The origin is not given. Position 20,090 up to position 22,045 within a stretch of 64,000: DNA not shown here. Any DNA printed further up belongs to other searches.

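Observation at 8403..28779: Three-member paralog family of large polytopic membrane proteins with conserved QFPPRW / DG(M/I)SF(Q/R)IG / FYxP(G/S)WQ motifs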

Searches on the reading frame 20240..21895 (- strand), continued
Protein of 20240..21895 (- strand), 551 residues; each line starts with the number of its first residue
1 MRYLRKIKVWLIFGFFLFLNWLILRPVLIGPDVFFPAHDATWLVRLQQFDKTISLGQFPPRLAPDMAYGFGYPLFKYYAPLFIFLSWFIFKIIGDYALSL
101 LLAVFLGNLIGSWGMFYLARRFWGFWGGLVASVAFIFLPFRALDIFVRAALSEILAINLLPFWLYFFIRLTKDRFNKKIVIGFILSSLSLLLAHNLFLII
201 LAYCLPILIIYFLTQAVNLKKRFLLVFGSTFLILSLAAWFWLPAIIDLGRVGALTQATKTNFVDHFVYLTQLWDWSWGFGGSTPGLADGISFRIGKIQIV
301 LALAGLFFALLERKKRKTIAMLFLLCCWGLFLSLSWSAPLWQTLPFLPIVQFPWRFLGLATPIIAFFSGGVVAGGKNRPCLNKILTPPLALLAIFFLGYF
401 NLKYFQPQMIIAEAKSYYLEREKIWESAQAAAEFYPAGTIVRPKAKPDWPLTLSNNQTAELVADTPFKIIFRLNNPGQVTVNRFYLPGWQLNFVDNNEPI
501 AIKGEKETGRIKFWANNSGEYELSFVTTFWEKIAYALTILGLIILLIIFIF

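Call 73: search_protein_representatives(alignment_id=A2)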
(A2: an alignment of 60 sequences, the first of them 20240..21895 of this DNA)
Query: 60 sequences, 567 profile positions. Proteins with E-value up to 0.001 (for the whole library): 27913; up to 1e-10: 16269; up to 1e-30: 8817. The best 150 are listed.
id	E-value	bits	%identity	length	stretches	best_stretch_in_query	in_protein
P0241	1.3e-280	948.1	-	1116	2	9-560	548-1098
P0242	6.4e-268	906.2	-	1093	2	1-562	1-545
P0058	6.9e-224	760.8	-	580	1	2-560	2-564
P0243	4.9e-212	721.7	-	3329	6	9-555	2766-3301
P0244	3.3e-193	659.6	-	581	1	1-563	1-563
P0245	5.6e-192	655.5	-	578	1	1-559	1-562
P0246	2.6e-190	650.0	-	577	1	8-561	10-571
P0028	1.7e-188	644.0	-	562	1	1-565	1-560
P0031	1.1e-186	638.0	-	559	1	5-559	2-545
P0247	2.9e-186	636.6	-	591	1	4-560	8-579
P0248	7.8e-186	635.2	-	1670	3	7-560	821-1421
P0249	3.3e-184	629.8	-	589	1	6-562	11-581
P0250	8.3e-184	628.5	-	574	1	4-561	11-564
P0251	1.2e-183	628.0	-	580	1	5-559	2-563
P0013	1.3e-183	627.8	-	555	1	4-560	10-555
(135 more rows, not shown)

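Call 76: search_protein_families(library=pfam, proteins=[P0037, P0097, P0068], max_evalue=0.01)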
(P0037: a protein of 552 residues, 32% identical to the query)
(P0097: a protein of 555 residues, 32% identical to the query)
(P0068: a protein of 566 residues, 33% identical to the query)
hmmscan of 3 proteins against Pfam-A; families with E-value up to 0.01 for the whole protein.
P0037 (552 aa): 3 families
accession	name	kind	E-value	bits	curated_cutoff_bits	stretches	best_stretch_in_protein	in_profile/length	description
PF10131.15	PTPS_related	-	7.2e-12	45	26.4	1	67-395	1-303/621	6-pyruvoyl-tetrahydropterin synthase related domain; membrane protein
PF09586.16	YfhO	-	6.5e-08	31.9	28.5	1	436-519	740-823/835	Bacterial membrane protein YfhO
PF13231.12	PMT_2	-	0.00019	22.1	26.1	1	74-234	7-160/160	Dolichyl-phosphate-mannose-protein mannosyltransferase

P0097 (555 aa): 2 families
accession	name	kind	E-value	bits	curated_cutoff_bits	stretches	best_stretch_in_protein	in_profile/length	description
PF09586.16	YfhO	-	5.7e-13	48.6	28.5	2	439-535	744-834/835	Bacterial membrane protein YfhO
PF10131.15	PTPS_related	-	7.2e-11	41.7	26.4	1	70-412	1-319/621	6-pyruvoyl-tetrahydropterin synthase related domain; membrane protein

P0068 (566 aa): 1 family
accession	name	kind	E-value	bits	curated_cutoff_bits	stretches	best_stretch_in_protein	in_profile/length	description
PF10131.15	PTPS_related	-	2.8e-06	26.5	26.4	1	68-414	1-324/621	6-pyruvoyl-tetrahydropterin synthase related domain; membrane protein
